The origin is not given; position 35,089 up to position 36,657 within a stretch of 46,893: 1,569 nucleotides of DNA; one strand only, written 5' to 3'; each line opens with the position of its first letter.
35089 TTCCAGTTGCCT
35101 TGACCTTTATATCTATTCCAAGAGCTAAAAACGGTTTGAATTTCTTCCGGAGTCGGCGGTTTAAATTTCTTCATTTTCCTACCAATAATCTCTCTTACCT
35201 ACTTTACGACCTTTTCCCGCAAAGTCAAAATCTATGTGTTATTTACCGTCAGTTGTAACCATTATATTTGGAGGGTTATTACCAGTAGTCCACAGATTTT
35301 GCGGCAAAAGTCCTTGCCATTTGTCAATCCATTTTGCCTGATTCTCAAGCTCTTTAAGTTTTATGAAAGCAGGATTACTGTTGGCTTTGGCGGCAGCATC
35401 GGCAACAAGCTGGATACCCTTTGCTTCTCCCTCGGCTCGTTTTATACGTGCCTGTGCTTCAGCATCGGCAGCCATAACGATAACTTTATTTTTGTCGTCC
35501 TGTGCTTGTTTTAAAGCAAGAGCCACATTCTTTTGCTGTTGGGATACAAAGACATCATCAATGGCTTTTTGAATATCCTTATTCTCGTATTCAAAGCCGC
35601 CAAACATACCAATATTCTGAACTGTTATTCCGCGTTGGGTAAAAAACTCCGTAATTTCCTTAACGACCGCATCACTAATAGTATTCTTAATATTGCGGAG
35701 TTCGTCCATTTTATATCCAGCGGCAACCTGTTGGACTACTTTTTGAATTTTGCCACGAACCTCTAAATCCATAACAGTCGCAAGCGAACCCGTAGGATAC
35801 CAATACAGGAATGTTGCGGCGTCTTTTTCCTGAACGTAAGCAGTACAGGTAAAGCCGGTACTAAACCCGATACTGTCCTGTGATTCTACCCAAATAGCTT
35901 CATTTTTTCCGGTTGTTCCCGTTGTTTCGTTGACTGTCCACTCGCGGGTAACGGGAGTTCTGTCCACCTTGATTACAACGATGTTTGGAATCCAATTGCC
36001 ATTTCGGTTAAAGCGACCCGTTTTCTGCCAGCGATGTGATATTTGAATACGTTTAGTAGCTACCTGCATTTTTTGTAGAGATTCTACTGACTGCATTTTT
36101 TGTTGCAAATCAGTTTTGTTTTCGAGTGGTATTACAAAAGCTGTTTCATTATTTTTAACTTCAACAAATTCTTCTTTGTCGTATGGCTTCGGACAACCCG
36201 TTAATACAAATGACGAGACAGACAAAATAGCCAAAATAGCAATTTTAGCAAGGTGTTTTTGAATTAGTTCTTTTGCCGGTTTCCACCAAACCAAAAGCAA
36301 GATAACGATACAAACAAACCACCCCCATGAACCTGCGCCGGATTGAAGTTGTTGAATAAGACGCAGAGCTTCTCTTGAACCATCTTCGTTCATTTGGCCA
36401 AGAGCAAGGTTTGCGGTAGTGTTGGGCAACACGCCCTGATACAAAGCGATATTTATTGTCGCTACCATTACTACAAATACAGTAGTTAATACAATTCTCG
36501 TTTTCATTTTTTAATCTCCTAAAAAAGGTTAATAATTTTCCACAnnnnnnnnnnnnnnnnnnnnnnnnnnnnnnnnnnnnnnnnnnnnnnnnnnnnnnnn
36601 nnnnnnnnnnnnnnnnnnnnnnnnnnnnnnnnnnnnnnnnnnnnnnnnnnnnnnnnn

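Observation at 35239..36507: Phage-encoded membrane SPFH / band-7 protein next to a DUF5131 (Gp37/Gp68) gene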

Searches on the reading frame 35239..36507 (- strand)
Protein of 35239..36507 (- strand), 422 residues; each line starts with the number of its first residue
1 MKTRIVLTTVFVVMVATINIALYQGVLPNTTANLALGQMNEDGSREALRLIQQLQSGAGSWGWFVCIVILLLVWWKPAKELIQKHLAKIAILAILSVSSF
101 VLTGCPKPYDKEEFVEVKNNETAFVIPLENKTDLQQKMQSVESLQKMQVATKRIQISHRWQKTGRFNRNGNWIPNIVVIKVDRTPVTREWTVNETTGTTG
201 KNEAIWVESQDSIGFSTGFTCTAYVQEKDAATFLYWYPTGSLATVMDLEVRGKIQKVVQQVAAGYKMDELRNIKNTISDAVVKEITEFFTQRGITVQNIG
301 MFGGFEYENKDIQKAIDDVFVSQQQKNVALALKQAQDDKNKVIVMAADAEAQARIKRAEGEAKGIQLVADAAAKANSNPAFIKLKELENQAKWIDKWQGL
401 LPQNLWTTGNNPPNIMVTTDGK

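Call 3: search_protein_families(library=pfam, proteins=[window:35239-36507:-], max_evalue=1)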
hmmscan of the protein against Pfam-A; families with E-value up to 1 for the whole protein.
window:35239-36507:- (422 aa): 3 families
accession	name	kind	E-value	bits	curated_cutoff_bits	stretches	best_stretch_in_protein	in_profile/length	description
PF01145.31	Band_7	-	6.8e-06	26.7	23.6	1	184-336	41-175/176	SPFH domain / Band 7 family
PF02877.19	PARP_reg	-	0.099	13.2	26.8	1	127-158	92-123/135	Poly(ADP-ribose) polymerase, regulatory domain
PF07680.16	DoxA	-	0.13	12.7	27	1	56-157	38-124/131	TQO small subunit DoxA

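Call 4: search_protein_families(library=phrogs, proteins=[window:35239-36507:-], max_evalue=0.01)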
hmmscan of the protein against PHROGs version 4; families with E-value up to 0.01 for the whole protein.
window:35239-36507:- (422 aa): 2 families
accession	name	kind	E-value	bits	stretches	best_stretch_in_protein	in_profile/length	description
phrog_200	-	other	7.5e-23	82.2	1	68-415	56-357/379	lipoprotein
phrog_38808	-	unknown function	0.006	17.9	0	347-417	8-67/68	-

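Call 7: search_dna_similar(query=window:35239-36507:-, collection=phages, mode=protein, max_rows=30)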
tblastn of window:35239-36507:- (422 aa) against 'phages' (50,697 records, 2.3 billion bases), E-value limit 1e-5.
Records with a match: 3; places in all: 3; records where one place covers at least 80% of the query: 2.
Best place of each record, by identity: <60% 3.
By first word of the organism name: Bacillus 2; Bacteriophage 1.
By host as written in the record: Bacillus megaterium str. ATCC 43725 2; - 1.
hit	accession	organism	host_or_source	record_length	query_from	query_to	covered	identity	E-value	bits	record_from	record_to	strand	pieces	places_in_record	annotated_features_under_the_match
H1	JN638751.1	Bacillus phage G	Bacillus megaterium str. ATCC 43725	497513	82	422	81%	37.8%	4e-53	196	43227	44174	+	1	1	65: gp65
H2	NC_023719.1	Bacillus phage G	Bacillus megaterium str. ATCC 43725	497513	82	422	81%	37.8%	4e-53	196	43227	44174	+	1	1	65: gp65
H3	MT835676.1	Bacteriophage sp.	human fecal samples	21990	70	353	67%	33.7%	2e-44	171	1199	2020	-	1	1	record has no annotation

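Call 10: find_homologous_proteins(query=window:35239-36507:-, max_evalue=0.001)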
Query window:35239-36507:- (422 aa): 455 proteins with E <= 0.001 among 8000 candidates; the best 120 are listed.
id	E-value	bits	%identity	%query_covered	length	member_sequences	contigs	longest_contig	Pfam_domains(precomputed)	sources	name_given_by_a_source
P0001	3.6e-277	936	100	100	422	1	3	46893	PF01145.32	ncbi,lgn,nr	ncbi:MAG: hypothetical protein PHG53_09630 [Phycisphaerae bacterium]|nr:hypothetical protein [Phycis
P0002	2.4e-224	762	80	100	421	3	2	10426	PF01145.32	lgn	-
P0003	9.5e-216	734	78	100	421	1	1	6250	PF01145.32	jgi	jgi:Ni,Fe-hydrogenase III component G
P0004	1.3e-215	733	78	100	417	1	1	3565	PF01145.32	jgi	jgi:hypothetical protein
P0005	3.1e-129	449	53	100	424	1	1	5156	PF01145.32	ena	-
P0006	1.1e-113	398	56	80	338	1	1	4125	PF01145.32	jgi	jgi:hypothetical protein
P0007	1.4e-111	391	56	76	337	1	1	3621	PF01145.32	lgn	-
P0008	2.7e-111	390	55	79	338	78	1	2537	PF01145.32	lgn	-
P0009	3.8e-111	390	56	77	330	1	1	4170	PF01145.32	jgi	jgi:hypothetical protein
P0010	4.4e-110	386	56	75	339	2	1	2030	PF01145.32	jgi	jgi:hypothetical protein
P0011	1.3e-109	385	54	80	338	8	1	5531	PF01145.32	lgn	-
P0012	1.2e-104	368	53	75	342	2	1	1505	PF01145.32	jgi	-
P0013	3.3e-103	363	53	77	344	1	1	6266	PF01145.32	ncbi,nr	ncbi:MAG: hypothetical protein JW860_00025 [Sedimentisphaerales bacterium]|nr:hypothetical protein [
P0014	1.4e-102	361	53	76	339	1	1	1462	PF01145.32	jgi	jgi:hypothetical protein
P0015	3.1e-101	357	44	98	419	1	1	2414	PF01145.32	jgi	jgi:hypothetical protein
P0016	1.1e-99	352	50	78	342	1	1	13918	PF01145.32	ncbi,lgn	-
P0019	4.2e-99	350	45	94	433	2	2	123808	PF01145.32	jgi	jgi:hypothetical protein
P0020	9.1e-99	349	45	85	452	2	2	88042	PF01145.32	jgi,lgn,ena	-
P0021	9.7e-99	349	50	79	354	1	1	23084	PF01145.32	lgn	-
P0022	1.4e-98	348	42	100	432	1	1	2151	PF01145.32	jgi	jgi:regulator of protease activity HflC (stomatin/prohibitin superfamily)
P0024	2.9e-98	347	44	99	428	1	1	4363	PF01145.32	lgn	-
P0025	3.6e-98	347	49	79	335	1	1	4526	PF01145.32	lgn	-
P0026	5.0e-98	346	49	79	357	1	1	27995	PF01145.32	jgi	jgi:regulator of protease activity HflC (stomatin/prohibitin superfamily)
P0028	5.1e-97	343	50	77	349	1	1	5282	PF01145.32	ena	-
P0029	5.8e-97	343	55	73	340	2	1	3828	PF01145.32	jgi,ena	-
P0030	7.0e-97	343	48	75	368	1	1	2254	PF01145.32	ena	-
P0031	1.0e-96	342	45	97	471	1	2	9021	PF01145.32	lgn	-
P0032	1.2e-96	342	48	81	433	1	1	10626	PF01145.32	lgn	-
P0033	5.2e-96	340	50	79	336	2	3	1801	PF01145.32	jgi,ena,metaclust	metaclust:\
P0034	7.5e-96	339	44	97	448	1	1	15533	PF01145.32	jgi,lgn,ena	-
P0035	7.7e-96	339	50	79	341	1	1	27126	PF01145.32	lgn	-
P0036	9.0e-96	339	41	99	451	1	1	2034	PF01145.32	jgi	jgi:hypothetical protein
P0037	2.3e-95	338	47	79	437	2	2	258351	PF01145.32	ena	-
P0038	7.8e-95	336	42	98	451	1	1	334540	PF01145.32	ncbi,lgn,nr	ncbi:MAG: hypothetical protein K8R23_04670 [Chthoniobacter sp.]|nr:hypothetical protein [Chthoniobac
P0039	1.2e-94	335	43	99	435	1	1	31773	PF01145.32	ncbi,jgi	ncbi:MAG: hypothetical protein RJB39_402 [Candidatus Parcubacteria bacterium]|jgi:hypothetical prote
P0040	1.3e-94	335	48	78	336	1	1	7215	PF01145.32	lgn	-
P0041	1.4e-94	335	48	80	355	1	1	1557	PF01145.32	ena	-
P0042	2.0e-94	334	49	78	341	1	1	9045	PF01145.32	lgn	-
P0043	2.5e-94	334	51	77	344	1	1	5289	PF01145.32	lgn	-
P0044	3.3e-94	334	41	95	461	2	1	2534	PF01145.32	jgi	-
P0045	4.6e-94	333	48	79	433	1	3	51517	PF01145.32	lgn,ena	-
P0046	7.3e-94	333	57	64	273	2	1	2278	PF01145.32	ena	-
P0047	1.4e-93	332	43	99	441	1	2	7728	PF01145.32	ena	-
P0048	1.4e-93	332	51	77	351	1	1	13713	PF01145.32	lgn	-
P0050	2.0e-93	331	41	99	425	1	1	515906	-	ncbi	ncbi:MAG: hypothetical protein R3C18_18410 [Planctomycetaceae bacterium]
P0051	2.1e-93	331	50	76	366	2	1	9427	PF01145.32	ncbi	-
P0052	2.7e-93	331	53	77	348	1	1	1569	PF01145.32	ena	-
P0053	2.8e-93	331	51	75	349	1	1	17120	PF01145.32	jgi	-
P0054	2.8e-93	331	40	99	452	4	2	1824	PF01145.32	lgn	-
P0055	3.1e-93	331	51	76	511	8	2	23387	PF01145.32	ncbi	-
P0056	3.2e-93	331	51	71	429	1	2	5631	PF01145.32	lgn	-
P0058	4.1e-93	330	47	79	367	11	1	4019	PF01145.32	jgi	-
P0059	5.1e-93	330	41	98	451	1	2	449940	PF01145.32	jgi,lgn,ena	-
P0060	5.8e-93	330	43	89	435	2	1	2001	PF01145.32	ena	-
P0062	6.2e-93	330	41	98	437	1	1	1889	PF01145.32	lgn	-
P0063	7.2e-93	329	49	78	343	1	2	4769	PF01145.32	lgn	-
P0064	7.9e-93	329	42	99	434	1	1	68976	PF01145.32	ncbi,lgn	ncbi:hypothetical protein BH11VER1_BH11VER1_25000 [soil metagenome]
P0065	8.0e-93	329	52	76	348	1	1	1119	PF01145.32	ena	-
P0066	8.3e-93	329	49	76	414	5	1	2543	PF01145.32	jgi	-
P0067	9.8e-93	329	44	93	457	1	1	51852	PF01145.32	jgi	jgi:hypothetical protein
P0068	1.0e-92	329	50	77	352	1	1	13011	PF01145.32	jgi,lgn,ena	-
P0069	1.5e-92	328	44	90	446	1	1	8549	PF01145.32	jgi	jgi:hypothetical protein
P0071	4.6e-92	327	47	82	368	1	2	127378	PF01145.32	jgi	jgi:regulator of protease activity HflC (stomatin/prohibitin superfamily)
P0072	4.7e-92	327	47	75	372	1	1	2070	PF01145.32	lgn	-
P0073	5.9e-92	326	51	74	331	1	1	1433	PF01145.32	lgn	-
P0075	7.6e-92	326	50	75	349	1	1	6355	PF01145.32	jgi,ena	jgi:regulator of protease activity HflC (stomatin/prohibitin superfamily)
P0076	1.3e-91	325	50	79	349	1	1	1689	PF01145.32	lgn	-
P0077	1.4e-91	325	42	92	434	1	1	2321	PF01145.32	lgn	-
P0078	1.5e-91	325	48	76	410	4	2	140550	PF01145.32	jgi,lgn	jgi:hypothetical protein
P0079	1.5e-91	325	48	77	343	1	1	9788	PF01145.32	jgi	jgi:regulator of protease activity HflC (stomatin/prohibitin superfamily)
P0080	1.7e-91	325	42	95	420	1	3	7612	PF01145.32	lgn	-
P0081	2.7e-91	324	48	81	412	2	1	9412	PF01145.32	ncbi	-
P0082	2.9e-91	324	42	97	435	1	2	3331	PF01145.32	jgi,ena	jgi:hypothetical protein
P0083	3.1e-91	324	51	75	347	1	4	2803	PF01145.32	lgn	-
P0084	3.6e-91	324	50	71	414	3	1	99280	PF01145.32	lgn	-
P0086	5.8e-91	323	46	81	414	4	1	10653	PF01145.32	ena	-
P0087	6.2e-91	323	50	74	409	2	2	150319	PF01145.32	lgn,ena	-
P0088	6.2e-91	323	49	79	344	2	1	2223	PF01145.32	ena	-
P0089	6.3e-91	323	41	99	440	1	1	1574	PF01145.32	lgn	-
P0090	7.0e-91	323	48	79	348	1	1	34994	PF01145.32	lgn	-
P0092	9.1e-91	322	53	74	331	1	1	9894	PF01145.32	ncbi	-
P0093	1.2e-90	322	48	79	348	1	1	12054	PF01145.32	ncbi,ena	-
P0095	1.5e-90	322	49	76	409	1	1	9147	PF01145.32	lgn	-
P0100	2.3e-90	321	49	77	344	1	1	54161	PF01145.32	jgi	jgi:regulator of protease activity HflC (stomatin/prohibitin superfamily)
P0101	2.4e-90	321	50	77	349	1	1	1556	PF01145.32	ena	-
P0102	2.9e-90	321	47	81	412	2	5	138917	PF01145.32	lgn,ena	-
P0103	3.4e-90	321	48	78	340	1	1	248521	PF01145.32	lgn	-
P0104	3.4e-90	321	42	90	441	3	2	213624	PF01145.32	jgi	jgi:hypothetical protein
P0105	6.3e-90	320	48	78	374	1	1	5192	PF01145.32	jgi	jgi:hypothetical protein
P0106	6.8e-90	320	50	73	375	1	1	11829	PF01145.32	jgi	jgi:hypothetical protein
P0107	7.9e-90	319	48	79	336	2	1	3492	PF01145.32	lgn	-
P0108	8.2e-90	319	48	78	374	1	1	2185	PF01145.32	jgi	jgi:hypothetical protein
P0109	8.3e-90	319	48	74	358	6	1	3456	PF01145.32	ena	-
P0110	8.5e-90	319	47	75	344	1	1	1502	PF01145.32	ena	-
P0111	8.8e-90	319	42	95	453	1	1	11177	PF01145.32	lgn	-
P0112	8.9e-90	319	47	74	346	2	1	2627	PF01145.32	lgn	-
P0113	1.3e-89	319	41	95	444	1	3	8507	PF01145.32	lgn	-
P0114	1.4e-89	318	43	93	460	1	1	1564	PF01145.32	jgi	jgi:hypothetical protein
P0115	2.1e-89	318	50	75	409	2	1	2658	PF01145.32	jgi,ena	-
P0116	2.1e-89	318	40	92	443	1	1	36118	PF01145.32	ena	-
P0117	2.4e-89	318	46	78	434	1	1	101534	PF01145.32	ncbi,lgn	-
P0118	3.9e-89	317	40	97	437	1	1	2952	PF01145.32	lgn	-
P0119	4.4e-89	317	41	97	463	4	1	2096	PF01145.32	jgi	jgi:hypothetical protein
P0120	4.7e-89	317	47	77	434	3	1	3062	PF01145.32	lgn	-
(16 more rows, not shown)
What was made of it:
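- On SPFH / Band 7 superfamily (Pfam PF01145, clan CL0433): PF01145 is also precomputed for most homologs (call 10).
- PF01145 is precomputed for most of the 120 listed homologs (call 10). The window itself is deposited as a Phycisphaerae bacterium (call 10).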

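Call 11: search_solved_structures(query=window:35239-36507:-, max_evalue=1, show_alignments=2)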
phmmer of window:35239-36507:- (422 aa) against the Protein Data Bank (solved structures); distinct sequences matched with E-value up to 1: 11.
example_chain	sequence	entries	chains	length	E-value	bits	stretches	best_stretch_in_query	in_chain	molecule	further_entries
9urz_B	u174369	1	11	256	2.1e-05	26.5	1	254-388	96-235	Prohibitin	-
8rrh_B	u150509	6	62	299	0.0011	20.8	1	256-402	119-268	Prohibitin-2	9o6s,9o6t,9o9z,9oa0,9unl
9urz_D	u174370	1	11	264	0.0026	19.6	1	326-390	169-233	Prohibitin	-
7vhq_G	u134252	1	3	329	0.037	15.8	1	341-389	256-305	Modulator of FtsH protease HflC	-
7vhp_G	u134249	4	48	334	0.038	15.7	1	341-389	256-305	Modulator of FtsH protease HflC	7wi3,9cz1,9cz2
6iqe_A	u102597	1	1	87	0.045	15.5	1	333-388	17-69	Prohibitin-2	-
9paw_XB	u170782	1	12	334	0.16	13.7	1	342-389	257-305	Modulator of FtsH protease HflC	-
8rrh_A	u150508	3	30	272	0.19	13.4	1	315-388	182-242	Prohibitin 1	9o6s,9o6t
9unl_E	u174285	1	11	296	0.22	13.2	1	315-388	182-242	Prohibitin 1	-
9o9z_A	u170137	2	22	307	0.24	13.1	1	315-388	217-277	Prohibitin 1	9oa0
8usd_g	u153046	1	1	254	0.28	12.9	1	312-390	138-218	NEDD8 ultimate buster 1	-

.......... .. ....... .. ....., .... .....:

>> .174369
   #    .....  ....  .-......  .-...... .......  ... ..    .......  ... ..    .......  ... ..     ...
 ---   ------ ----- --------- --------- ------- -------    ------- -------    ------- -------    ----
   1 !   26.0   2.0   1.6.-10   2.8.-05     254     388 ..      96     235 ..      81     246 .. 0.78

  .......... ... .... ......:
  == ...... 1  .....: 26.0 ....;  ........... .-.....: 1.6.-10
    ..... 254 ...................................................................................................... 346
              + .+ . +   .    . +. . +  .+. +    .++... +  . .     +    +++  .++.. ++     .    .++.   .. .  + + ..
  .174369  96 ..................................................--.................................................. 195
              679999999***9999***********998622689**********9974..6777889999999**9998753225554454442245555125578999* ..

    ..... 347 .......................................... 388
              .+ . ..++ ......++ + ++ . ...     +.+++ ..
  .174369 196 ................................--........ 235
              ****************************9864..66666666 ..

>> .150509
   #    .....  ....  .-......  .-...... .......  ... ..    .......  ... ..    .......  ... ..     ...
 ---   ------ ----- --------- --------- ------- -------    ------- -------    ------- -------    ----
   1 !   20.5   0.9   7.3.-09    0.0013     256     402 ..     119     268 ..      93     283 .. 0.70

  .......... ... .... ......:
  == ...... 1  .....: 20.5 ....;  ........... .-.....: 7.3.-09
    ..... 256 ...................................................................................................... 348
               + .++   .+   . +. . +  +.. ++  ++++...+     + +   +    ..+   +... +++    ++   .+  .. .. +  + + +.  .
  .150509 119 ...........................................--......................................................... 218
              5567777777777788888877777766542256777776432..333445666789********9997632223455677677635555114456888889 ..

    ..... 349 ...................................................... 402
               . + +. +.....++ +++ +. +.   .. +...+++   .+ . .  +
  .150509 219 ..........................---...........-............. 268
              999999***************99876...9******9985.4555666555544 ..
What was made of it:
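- Checked: phmmer to prohibitin 9urz_B, E 2e-5, aa 254-388 (call 11).
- Prohibitin phmmer E 2e-5 (call 11).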

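Call 12: search_protein_families(library=ncbifam, proteins=[window:35239-36507:-], max_evalue=1)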
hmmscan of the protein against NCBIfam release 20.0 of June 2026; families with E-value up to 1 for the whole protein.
window:35239-36507:- (422 aa): 4 families
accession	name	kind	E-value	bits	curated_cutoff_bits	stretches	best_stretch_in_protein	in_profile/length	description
NF008259.0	PRK11029.1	equivalog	0.0052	15.8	427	1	326-383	243-298/334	protease modulator HflC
NF033894.1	Eex_IncN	subfamily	0.017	15.1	33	1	88-116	2-30/65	EexN family lipoprotein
NF047337.1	hydrolase_RcgR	subfamily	0.035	13.2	182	1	282-345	119-180/332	RcgR family putative quorum lactone hydrolase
NF045617.1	mostly_LP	subfamily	0.15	12.2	43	1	93-139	3-51/119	putative T6SS immunity periplasmic lipoprotein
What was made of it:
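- On HflK/HflC FtsH modulators: NF008259 HflC scores 15.8 bits against a cutoff of 427 (call 12).
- On Known phage exclusion or defence proteins (EexN, Cor, Llp-type lipoproteins; PADLOC systems): EexN scores 15.1 bits against a cutoff of 33 (call 12).
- There is a weak sequence match to HflC over the long helix (calls 11, 12). The NCBIfam HflC model scores 15.8 bits against a cutoff of 427 (call 12).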

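Call 17: find_related_loci(query=A1, collection=viral_contigs, flank=6000)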
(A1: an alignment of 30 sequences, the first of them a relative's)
Query A1 (422 aa) in viral_contigs; peptide patterns used: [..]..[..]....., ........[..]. (x = any residue, [..] = any of these).
102 stretches matched a pattern; 35 encode a relative of the query (tblastn E <= 1e-3); 35 distinct loci.
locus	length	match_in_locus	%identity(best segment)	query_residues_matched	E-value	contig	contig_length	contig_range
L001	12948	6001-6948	53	104-418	6e-102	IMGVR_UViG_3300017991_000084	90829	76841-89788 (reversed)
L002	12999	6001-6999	47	60-402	8e-100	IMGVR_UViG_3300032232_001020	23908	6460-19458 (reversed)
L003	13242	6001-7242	43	28-411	1e-99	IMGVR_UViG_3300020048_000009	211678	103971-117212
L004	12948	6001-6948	48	81-402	2e-98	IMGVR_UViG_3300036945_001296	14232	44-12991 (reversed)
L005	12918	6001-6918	50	91-402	1e-97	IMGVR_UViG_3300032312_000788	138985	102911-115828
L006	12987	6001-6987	48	82-411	1e-94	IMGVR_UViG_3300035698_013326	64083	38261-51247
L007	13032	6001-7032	45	61-403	5e-94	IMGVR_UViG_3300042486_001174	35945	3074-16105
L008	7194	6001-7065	44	83-417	7e-94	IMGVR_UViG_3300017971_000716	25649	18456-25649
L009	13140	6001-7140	43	24-409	3e-93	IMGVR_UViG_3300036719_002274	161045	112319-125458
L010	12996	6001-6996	48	84-417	4e-92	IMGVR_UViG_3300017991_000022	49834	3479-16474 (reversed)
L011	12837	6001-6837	49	126-410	1e-91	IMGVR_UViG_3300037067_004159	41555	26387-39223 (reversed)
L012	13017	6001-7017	44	94-411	2e-86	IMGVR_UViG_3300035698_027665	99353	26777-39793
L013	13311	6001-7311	38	1-410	5e-86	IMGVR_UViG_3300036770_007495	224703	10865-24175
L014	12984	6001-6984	46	77-411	3e-84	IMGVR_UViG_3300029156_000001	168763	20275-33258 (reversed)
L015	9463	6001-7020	43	86-420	6e-82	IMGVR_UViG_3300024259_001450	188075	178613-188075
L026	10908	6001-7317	37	1-410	5e-84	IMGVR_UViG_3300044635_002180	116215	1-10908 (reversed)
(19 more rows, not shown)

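Call 22: predict_structure(alignment_id=A1)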
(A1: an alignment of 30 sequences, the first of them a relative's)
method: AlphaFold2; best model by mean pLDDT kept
length: 422 residues; sequences in the alignment: 30
mean_pLDDT: 78.5   pTM: 0.57
mean pLDDT of the five models: 78.5, 77.7, 76.6, 75.0, 74.3
residues with pLDDT >= 90: 97; 70-90: 212; 50-70: 105; < 50: 8
segments of 3 or more residues with pLDDT < 50: 417-422
pLDDT, mean of each block of 10 residues (from residue 1): 85 84 70 65 63 74 82 82 77 74 63 85 82 63 84 80 74 86 93 69 82 90 95 90 92 94 91 92 95 95 85 81 83 86 84 78 69 60 67 62 53 50 38
secondary structure, 60 per line:
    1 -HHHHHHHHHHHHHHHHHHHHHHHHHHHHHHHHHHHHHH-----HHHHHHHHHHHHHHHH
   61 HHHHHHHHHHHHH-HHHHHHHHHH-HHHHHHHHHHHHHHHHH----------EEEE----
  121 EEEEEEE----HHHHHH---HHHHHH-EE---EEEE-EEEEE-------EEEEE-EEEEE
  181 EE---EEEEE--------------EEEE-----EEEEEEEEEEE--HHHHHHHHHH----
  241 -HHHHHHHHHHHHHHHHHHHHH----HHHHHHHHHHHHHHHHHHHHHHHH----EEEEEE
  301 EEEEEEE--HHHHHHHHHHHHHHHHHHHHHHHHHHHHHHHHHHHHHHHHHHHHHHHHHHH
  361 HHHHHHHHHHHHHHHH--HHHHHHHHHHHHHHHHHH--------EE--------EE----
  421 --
elements in order: H2-39 H45-73 H75-84 H86-102 E113-116 E121-127 H132-137 H141-146 E153-156 E158-162 E170-174 E176-182 E186-190 E205-208 E214-224 H227-236 H242-262 H267-290 E295-307 H310-376 H379-396
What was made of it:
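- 35380..35580 (-): Long Ala/Glu/Arg/Lys-rich helix, aa 310-376, equivalent to coiled-coil 1 (CC1) of cage-forming SPFH proteins. AF2 secondary structure (call 22); phmmer alignment to prohibitin and HflC covers this helix (call 11)
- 35320..35373 (-): Second helix, aa 379-396, equivalent to coiled-coil 2 (CC2). call 22
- On SPFH / Band 7 superfamily (Pfam PF01145, clan CL0433): AF2 model: aa 113-307, helix 310-376, helix 379-396 (call 22).
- AF2 model: strands and helices at aa 113-307, helix 310-376, helix 379-396 (call 22). AF2 models a continuous helical N-terminal region (call 22).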
